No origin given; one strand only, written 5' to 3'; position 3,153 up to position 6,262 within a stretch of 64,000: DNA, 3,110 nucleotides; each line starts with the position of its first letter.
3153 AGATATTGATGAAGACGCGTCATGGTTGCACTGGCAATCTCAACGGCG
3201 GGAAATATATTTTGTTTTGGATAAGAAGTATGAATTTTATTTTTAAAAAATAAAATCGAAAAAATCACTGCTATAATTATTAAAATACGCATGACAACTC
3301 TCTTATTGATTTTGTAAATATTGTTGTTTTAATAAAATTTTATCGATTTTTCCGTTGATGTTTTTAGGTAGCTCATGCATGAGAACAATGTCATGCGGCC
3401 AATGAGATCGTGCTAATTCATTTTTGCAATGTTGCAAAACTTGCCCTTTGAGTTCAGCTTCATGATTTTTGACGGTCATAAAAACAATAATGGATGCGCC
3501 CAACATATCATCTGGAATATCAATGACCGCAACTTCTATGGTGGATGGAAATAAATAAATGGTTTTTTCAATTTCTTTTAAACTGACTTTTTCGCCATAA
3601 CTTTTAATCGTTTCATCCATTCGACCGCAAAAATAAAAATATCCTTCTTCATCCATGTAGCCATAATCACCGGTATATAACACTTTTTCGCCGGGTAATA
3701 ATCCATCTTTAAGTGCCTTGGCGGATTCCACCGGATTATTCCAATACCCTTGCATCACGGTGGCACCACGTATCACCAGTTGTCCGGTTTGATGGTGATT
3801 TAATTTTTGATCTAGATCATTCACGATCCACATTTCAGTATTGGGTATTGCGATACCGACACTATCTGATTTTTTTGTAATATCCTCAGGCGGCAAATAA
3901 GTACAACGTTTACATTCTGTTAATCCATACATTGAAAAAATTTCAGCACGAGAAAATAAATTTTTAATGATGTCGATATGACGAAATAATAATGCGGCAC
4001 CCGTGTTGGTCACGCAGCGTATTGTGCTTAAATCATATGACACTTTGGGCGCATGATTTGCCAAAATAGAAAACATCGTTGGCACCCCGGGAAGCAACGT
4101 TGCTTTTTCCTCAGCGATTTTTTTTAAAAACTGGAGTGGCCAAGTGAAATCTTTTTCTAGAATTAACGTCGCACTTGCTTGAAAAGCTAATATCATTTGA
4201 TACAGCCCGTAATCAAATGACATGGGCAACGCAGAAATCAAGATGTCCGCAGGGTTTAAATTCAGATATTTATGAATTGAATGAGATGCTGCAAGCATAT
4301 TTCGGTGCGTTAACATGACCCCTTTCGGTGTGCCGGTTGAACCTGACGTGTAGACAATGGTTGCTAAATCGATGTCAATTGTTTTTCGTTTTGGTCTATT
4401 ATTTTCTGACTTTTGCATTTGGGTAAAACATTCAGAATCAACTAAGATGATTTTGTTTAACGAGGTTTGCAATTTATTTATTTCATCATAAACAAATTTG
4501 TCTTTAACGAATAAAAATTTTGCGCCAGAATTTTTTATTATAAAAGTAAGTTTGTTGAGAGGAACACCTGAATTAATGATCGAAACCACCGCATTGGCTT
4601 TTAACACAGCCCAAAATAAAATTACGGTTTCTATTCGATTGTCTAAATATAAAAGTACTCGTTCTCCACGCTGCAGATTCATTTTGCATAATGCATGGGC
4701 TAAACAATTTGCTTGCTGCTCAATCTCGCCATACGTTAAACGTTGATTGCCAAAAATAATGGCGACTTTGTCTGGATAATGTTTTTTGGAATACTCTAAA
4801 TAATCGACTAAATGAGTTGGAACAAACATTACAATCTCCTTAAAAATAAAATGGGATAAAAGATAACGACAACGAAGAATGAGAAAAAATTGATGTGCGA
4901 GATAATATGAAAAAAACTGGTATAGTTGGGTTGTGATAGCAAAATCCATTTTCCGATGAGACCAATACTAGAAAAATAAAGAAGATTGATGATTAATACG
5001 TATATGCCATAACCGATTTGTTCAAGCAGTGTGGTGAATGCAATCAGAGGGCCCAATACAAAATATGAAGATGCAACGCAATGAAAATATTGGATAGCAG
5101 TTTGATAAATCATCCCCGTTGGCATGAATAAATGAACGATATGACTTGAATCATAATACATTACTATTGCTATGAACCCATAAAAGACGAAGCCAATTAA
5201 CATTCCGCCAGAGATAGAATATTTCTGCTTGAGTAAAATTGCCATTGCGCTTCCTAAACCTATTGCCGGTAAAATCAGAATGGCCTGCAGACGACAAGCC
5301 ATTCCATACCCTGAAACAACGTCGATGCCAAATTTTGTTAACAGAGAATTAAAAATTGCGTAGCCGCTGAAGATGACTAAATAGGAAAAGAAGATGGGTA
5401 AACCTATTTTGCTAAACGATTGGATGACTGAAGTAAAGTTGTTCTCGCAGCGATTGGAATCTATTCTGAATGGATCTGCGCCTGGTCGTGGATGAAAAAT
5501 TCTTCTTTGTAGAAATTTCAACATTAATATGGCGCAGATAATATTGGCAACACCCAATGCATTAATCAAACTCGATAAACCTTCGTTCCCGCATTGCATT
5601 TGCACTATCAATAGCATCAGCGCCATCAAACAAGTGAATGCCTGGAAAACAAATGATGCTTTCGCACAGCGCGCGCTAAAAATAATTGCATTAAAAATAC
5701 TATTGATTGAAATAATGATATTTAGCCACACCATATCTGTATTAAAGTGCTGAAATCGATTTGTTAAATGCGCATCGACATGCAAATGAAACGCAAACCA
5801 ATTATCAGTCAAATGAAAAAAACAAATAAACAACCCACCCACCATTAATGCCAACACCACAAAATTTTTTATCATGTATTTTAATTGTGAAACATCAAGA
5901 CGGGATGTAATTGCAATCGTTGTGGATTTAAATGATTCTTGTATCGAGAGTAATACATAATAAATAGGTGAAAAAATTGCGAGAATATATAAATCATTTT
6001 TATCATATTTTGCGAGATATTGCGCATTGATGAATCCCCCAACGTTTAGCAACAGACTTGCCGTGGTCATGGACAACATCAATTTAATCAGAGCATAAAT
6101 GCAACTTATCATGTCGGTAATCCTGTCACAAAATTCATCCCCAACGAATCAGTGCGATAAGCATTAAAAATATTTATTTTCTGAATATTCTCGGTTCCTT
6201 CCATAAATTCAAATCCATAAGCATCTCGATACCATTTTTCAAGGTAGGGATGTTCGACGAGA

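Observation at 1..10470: Orphan, translationally coupled biosynthesis-and-export operon: adenylating enzyme, carrier protein, flavin dehydrogenase, PLP decarboxylase and two exporters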

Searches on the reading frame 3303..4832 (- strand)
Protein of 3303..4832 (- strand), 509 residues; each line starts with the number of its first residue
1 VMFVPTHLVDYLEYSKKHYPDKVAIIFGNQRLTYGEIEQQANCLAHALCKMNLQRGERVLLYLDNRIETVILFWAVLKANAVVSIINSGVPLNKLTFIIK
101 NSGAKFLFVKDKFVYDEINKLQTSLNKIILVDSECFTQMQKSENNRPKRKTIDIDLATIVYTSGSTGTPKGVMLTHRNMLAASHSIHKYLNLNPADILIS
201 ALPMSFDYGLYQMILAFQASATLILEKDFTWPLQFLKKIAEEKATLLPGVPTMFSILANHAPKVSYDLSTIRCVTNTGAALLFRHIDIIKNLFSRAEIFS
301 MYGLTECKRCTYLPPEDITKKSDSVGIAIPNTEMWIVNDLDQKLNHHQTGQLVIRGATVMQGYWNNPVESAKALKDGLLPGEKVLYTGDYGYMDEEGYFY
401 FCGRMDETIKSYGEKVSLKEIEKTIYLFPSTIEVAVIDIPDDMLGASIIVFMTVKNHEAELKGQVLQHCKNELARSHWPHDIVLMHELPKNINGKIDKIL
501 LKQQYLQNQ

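Call 5: search_protein_families(library=pfam, proteins=[window:3303-4832:-], max_evalue=0.01)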
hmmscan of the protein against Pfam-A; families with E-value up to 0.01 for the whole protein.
window:3303-4832:- (509 aa): 2 families
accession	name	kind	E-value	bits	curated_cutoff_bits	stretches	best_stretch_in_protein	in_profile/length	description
PF00501.34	AMP-binding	-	1.4e-85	287.8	29.9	1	14-364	3-384/384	AMP-binding enzyme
PF13193.12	AMP-binding_C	-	3.6e-09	37.9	24.5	1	420-495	1-76/76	AMP-binding enzyme C-terminal domain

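Call 6: search_protein_families(library=ncbifam, proteins=[window:3303-4832:-], max_evalue=0.01)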
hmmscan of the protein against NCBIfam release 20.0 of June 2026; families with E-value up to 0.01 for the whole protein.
window:3303-4832:- (509 aa): 106 families (the best 25 are shown)
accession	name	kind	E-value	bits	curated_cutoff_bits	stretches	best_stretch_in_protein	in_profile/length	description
TIGR03098.1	ligase_PEP_1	hypoth_equivalog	5.9e-115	384.7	592.35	1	11-503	5-516/517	acyl-CoA ligase (AMP-forming), exosortase A system-associated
NF004837.0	PRK06187.1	subfamily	4.9e-102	341.9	476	1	6-508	8-525/531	long-chain-fatty-acid--CoA ligase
NF006182.0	PRK08316.1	subfamily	1.9e-81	274.1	663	1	8-507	13-519/523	fatty acyl-CoA synthetase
NF009233.0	PRK12583.1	subfamily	4.6e-77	259.7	832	2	155-506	202-551/558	fatty acid CoA ligase family protein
NF006181.0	PRK08314.1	subfamily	1.5e-75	254.5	705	2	137-503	187-552/563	long-chain-fatty-acid--CoA ligase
TIGR01733.1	AA-adenyl-dom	subfamily_domain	1.8e-75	254.3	317.4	1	33-435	1-408/409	amino acid adenylation domain-containing protein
NF005307.0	PRK06839.1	equivalog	1.8e-74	251.2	748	1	14-504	10-492/496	o-succinylbenzoate--CoA ligase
NF005702.0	PRK07514.1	subfamily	1.6e-71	241.2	558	1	7-506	4-501/506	malonyl-CoA synthase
NF052269.1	Staph_lig_FadD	equivalog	2.3e-70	237.4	650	1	9-504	3-492/499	long-chain-fatty-acid--CoA ligase FadD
NF004114.0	PRK05605.1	equivalog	4.3e-70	236.6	766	2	141-505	208-569/575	long-chain-fatty-acid--CoA ligase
NF002966.0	PRK03640.1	equivalog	1.6e-69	234.8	556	1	11-504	7-479/483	o-succinylbenzoate--CoA ligase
NF005801.1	PRK07656.1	equivalog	4.3e-67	226.9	657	1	15-501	10-499/500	FadD3 family acyl-CoA ligase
NF004758.0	PRK06087.1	equivalog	7.3e-67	226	736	1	7-507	25-537/548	medium-chain fatty-acid--CoA ligase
NF004797.0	PRK06145.1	equivalog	7.7e-64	215.8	850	1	8-505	4-495/499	acyl-CoA synthetase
NF004808.0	PRK06155.1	equivalog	9.5e-63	212.3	722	1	11-504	26-521/542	ATP-dependent acyl-CoA ligase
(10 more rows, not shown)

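Call 14: search_solved_structures(query=window:3303-4832:-, max_evalue=1e-20)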
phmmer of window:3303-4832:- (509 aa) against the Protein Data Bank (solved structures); distinct sequences matched with E-value up to 1e-20: 171 (the best 60 are shown).
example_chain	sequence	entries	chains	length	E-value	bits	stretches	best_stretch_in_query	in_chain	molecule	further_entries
6mfy_A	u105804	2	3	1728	9.2e-79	268.4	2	13-501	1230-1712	Linear gramicidin synthase subunit A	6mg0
6mfz_A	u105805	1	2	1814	1.1e-78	268.2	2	13-501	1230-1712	Linear gramicidin synthase subunit A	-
9be3_A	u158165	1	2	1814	1.1e-78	268.2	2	13-501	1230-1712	Linear gramicidin synthase subunit A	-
9be4_A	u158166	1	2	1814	1.1e-78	268.2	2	13-501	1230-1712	Linear gramicidin synthase subunit A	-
9meh_A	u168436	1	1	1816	1.1e-78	268.2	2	13-501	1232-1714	Linear gramicidin synthase subunit A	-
3wvn_A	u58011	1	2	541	8.8e-60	205.8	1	15-498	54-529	Non-ribosomal peptide synthetase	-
8xjz_C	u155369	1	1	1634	2e-58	201.4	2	8-497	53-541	Peptide synthetase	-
3wv4_A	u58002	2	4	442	5.8e-54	186.6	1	15-404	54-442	Non-ribosomal peptide synthetase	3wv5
9bfd_A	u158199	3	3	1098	3.1e-51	177.6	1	13-503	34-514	Tyrocidine synthase 1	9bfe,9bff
3r44_A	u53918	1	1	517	2.4e-50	174.7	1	30-506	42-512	fatty acyl CoA synthetase FADD13 (FATTY-ACYL-CoA SYNTHETASE)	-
4gxr_A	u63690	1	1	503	5e-50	173.6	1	16-505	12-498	Malonyl CoA synthetase, Benzoate-CoA ligase Chimeric protein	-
7ly7_A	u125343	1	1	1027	8.7e-50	172.9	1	17-501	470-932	BmdB, Bacillamide NRPS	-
7ly4_E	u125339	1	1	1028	8.7e-50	172.9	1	17-501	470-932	BmdB, bacillamide NRPS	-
4fuq_A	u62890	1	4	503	3.8e-48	167.4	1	16-505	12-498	Malonyl CoA synthetase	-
4gxq_A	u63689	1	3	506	9.1e-48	166.2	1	16-505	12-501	Malonyl CoA synthetase, Benzoate-CoA ligase Chimeric protein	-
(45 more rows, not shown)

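Call 71: search_dna_similar(query=window:3303-4832:-, collection=plasmids, mode=protein, max_evalue=1e-40, max_rows=30)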
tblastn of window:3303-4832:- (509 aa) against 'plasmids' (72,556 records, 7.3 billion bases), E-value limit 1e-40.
Records with a match: 690; places in all: 830; records where one place covers at least 80% of the query: 686.
Best place of each record, by identity: <60% 690.
By first word of the organism name: Bacillus 115; Sinorhizobium 90; Rhodococcus 47; Pseudosulfitobacter 44; Streptomyces 38; Clostridium 33; Azospirillum 29; Rhizobium 25; Paracoccus 21; Rahnella 10; and 95 more.
By predicted mobility (MOB-suite, as given by PLSDB): non-mobilizable 428; mobilizable 171; conjugative 91.
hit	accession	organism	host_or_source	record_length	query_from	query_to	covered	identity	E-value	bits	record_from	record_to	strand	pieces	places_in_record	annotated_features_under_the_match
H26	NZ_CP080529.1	Mesorhizobium sp. AR07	Oxytropis sp.,Cell culture,root nodule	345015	10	501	97%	46.9%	7e-146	469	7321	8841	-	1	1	AMP-binding protein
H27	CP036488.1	Rahnella aquatilis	cell culture,Rice-wheat rotation soil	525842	6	508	99%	41.3%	2e-119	394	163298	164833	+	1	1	long-chain fatty acid--CoA ligase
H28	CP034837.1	Rahnella aquatilis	Food spoilage microflora,food/cold ...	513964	6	508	99%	41.1%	6e-119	392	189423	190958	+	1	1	acyl--CoA ligase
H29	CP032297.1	Rahnella aquatilis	Sakura tree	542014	6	508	99%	41.1%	6e-119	392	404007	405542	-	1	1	long-chain fatty acid--CoA ligase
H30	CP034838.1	Rahnella aquatilis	Food spoilage microflora,food/cold ...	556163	6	508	99%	41.1%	6e-119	392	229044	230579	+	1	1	acyl--CoA ligase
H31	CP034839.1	Rahnella aquatilis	Food spoilage microflora,food/cold ...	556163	6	508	99%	41.1%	6e-119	392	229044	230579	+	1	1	acyl--CoA ligase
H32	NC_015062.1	Rahnella aceris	-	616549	6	508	99%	41.1%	6e-119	392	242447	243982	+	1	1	class I adenylate-forming enzyme family protein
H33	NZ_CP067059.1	Rahnella aceris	-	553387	6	508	99%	41.0%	3e-119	393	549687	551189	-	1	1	class I adenylate-forming enzyme family protein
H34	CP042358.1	Rahnella aquatilis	hyacinth,plant,hyacinth bulb, basal ...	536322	6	506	98%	40.8%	3e-116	384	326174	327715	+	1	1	AMP-binding protein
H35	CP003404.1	Rahnella aquatilis HX2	-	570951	6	508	99%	40.3%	6e-119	392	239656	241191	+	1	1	AMP-dependent synthetase and ligase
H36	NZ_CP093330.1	Rahnella aceris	whole organism,grassland soil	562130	6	508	99%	40.2%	7e-118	389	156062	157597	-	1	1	class I adenylate-forming enzyme family protein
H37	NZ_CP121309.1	Ensifer adhaerens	bacterial colony,soil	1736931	22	503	95%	41.4%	3e-114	379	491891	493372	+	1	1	none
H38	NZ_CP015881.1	Ensifer adhaerens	silty clay loam soil (pH 6.1)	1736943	22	503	95%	41.4%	3e-114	379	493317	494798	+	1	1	none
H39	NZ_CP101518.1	Ensifer adhaerens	cell cuture,rhizosphere soil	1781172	22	503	95%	41.4%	3e-114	378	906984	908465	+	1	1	none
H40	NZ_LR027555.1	Tritonibacter mobilis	sea water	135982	2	498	98%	39.8%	8e-114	377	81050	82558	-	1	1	class I adenylate-forming enzyme family protein | hypothetical protein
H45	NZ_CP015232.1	Tritonibacter mobilis F1926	cell culture,seawater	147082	2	502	98%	39.3%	9e-113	374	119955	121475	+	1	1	class I adenylate-forming enzyme family protein | hypothetical protein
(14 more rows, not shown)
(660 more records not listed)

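Call 73: get_annotated_region(hit=H32, flank=14000)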
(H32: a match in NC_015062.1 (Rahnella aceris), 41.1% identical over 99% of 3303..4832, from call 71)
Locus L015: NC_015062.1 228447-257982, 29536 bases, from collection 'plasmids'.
description: Rahnella aceris plasmid pRAHAQ01, complete sequence
organism: Rahnella aceris (NCBI taxid 2703885)
taxonomy: Bacteria; Pseudomonadota; Gammaproteobacteria; Enterobacterales; Yersiniaceae; Rahnella; Rahnella aceris
host: -; source: -; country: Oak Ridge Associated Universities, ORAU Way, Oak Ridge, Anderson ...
typing (MOB-suite, as given by PLSDB): non-mobilizable; replicon rep_cluster_1067
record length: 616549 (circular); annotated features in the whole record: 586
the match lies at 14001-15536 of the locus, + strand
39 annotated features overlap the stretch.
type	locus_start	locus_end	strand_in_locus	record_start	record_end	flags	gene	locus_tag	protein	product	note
CDS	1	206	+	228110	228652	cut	-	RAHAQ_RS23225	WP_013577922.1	GNAT family N-acetyltransferase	-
CDS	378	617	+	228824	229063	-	ycgZ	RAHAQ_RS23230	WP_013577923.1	regulatory protein YcgZ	-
CDS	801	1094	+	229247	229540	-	-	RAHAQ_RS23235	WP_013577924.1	hypothetical protein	-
CDS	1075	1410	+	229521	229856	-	-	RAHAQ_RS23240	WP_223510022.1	biofilm/acid-resistance regulator YmgB/AriR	GO:0071468 - cellular response to acidic pH [Evidence IEA]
CDS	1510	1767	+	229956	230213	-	-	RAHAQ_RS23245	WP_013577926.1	biofilm development regulator YmgB/AriR family protein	GO:0071468 - cellular response to acidic pH [Evidence IEA]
CDS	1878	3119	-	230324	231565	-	-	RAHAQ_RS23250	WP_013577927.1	diguanylate phosphodiesterase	-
CDS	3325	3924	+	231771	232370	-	tehB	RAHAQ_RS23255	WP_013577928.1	tellurite resistance methyltransferase TehB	GO:0046690 - response to tellurium ion [Evidence IEA]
CDS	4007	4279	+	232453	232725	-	-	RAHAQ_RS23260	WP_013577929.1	CsbD family protein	-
CDS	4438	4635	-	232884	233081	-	-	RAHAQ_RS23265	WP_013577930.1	hypothetical protein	-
CDS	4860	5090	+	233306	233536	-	-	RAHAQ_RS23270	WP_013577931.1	type II toxin-antitoxin system prevent-host-death family antitoxin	GO:0008219 - cell death [Evidence IEA]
CDS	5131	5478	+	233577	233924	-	-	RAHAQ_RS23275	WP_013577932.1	type II toxin-antitoxin system RelE/ParE family toxin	GO:0030541 - plasmid partitioning [Evidence IEA]; GO:0051290 - protein heterotetramerization [Evidence IEA]; GO:0009432 ...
CDS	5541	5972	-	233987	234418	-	-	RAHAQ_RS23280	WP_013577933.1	OsmC family protein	GO:0006972 - hyperosmotic response [Evidence IEA]; GO:0033194 - response to hydroperoxide [Evidence IEA]; GO:0006979 - ...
CDS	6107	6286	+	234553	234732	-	-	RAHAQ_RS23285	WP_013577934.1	hypothetical protein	-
CDS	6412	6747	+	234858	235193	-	-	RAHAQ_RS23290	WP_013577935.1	nuclear transport factor 2 family protein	-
CDS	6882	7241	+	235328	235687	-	-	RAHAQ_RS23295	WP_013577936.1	hypothetical protein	-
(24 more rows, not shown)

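Call 74: get_annotated_region(hit=H45, flank=9000)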
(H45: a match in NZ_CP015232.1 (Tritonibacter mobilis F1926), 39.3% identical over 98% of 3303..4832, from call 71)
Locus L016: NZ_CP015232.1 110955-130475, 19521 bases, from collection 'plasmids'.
description: Tritonibacter mobilis F1926 plasmid unnamed2, complete sequence
organism: Tritonibacter mobilis F1926 (NCBI taxid 1265309)
taxonomy: Bacteria; Pseudomonadota; Alphaproteobacteria; Rhodobacterales; Paracoccaceae; Tritonibacter; Tritonibacter mobilis; Tritonibacter mobilis F1926
host: -; source: cell culture,seawater; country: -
typing (MOB-suite, as given by PLSDB): non-mobilizable; replicon rep_cluster_508
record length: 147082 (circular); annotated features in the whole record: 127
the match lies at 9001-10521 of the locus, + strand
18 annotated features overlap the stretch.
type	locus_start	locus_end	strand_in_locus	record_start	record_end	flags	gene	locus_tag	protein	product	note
CDS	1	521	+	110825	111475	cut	-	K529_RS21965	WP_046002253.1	hypothetical protein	-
CDS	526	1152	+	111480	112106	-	-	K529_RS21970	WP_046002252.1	hypothetical protein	-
CDS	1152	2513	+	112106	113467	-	-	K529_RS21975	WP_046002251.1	hypothetical protein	-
CDS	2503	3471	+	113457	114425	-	-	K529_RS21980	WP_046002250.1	alpha/beta fold hydrolase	-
CDS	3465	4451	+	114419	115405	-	-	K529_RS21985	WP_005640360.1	3-oxoacyl-[acyl-carrier-protein] synthase III C-terminal domain-containing protein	-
CDS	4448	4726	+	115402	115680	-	-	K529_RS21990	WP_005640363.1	hypothetical protein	-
CDS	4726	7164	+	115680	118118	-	-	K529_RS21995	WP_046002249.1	acyl-CoA dehydrogenase family protein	-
CDS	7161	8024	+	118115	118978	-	-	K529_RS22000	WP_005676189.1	hypothetical protein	-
CDS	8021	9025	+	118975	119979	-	-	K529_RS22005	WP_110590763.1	hypothetical protein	-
CDS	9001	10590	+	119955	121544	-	-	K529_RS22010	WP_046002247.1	class I adenylate-forming enzyme family protein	-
CDS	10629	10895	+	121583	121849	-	-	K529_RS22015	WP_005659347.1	phosphopantetheine-binding protein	-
CDS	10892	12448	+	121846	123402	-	-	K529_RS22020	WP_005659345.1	AMP-binding protein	-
CDS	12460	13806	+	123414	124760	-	-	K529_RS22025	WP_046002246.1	cytochrome P450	-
CDS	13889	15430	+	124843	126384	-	-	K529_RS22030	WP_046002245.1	AMP-binding protein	-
CDS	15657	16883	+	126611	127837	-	-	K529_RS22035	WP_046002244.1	efflux RND transporter periplasmic adaptor subunit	GO:0006810 - transport [Evidence IEA]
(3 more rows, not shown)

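Call 99: search_protein_families(library=pfam, proteins=[L016:8021-9025:+, L016:4448-4726:+, L016:1152-2513:+, L015:20534-21040:+, L015:12074-12985:+, L015:13105-13995:+], max_evalue=0.01)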
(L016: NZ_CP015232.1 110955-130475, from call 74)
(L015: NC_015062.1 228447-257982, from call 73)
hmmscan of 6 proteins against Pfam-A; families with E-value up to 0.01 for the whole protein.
L016:8021-9025:+ (334 aa): 2 families
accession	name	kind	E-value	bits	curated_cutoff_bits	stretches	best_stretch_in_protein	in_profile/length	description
PF08541.16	ACP_syn_III_C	-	6.2e-05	23.5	26.6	1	230-304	13-88/90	3-Oxoacyl-[acyl-carrier-protein (ACP)] synthase III C terminal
PF08545.16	ACP_syn_III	-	0.0045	17.3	24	0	116-185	6-75/80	3-Oxoacyl-[acyl-carrier-protein (ACP)] synthase III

L016:4448-4726:+ (92 aa): 0 families

L016:1152-2513:+ (453 aa): 2 families
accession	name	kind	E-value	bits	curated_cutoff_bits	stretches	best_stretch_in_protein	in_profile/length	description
PF01554.23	MatE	-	0.0056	16.8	24.9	1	32-173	1-145/161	MatE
PF23778.1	Phage_holin_2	-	0.0078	16.9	32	1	147-226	5-88/92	Putative phage holin family 2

L015:20534-21040:+ (168 aa): 0 families

L015:12074-12985:+ (303 aa): 0 families

L015:13105-13995:+ (296 aa): 1 family
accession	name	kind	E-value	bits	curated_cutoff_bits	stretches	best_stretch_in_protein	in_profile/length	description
PF08541.16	ACP_syn_III_C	-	0.001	19.6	26.6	1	200-289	2-89/90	3-Oxoacyl-[acyl-carrier-protein (ACP)] synthase III C terminal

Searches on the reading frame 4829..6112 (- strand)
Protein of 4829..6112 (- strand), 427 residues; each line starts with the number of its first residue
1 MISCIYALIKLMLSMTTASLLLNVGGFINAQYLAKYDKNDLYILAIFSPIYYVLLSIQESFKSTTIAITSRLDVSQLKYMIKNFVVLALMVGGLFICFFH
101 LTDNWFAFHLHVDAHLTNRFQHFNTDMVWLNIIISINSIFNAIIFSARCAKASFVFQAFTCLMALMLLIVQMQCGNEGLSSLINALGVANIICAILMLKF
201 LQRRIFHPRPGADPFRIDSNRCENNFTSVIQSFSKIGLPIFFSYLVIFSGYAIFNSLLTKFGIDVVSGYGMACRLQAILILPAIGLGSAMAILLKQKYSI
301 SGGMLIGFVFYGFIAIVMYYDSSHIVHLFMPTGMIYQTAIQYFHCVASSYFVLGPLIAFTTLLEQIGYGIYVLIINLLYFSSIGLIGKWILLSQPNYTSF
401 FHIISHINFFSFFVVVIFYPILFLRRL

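Call 5: search_protein_families(library=pfam, proteins=[window:4829-6112:-], max_evalue=0.01)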
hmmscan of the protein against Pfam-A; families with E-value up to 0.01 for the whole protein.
window:4829-6112:- (427 aa): 1 family
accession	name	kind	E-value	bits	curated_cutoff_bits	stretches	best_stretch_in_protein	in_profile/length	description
PF01554.23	MatE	-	3.1e-07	30.6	24.9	1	239-390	1-161/161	MatE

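Call 6: search_protein_families(library=ncbifam, proteins=[window:4829-6112:-], max_evalue=0.01)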
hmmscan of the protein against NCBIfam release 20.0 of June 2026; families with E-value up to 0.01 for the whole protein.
window:4829-6112:- (427 aa): 2 families
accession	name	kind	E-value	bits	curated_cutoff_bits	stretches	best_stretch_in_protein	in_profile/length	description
NF041801.1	MATE_SolL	equivalog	5.6e-06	25.4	780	1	229-390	243-415/458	solanimycin export family MATE transporter SolL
TIGR00797.1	matE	subfamily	4.1e-05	22.6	147.4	1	19-390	6-383/396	MATE family efflux transporter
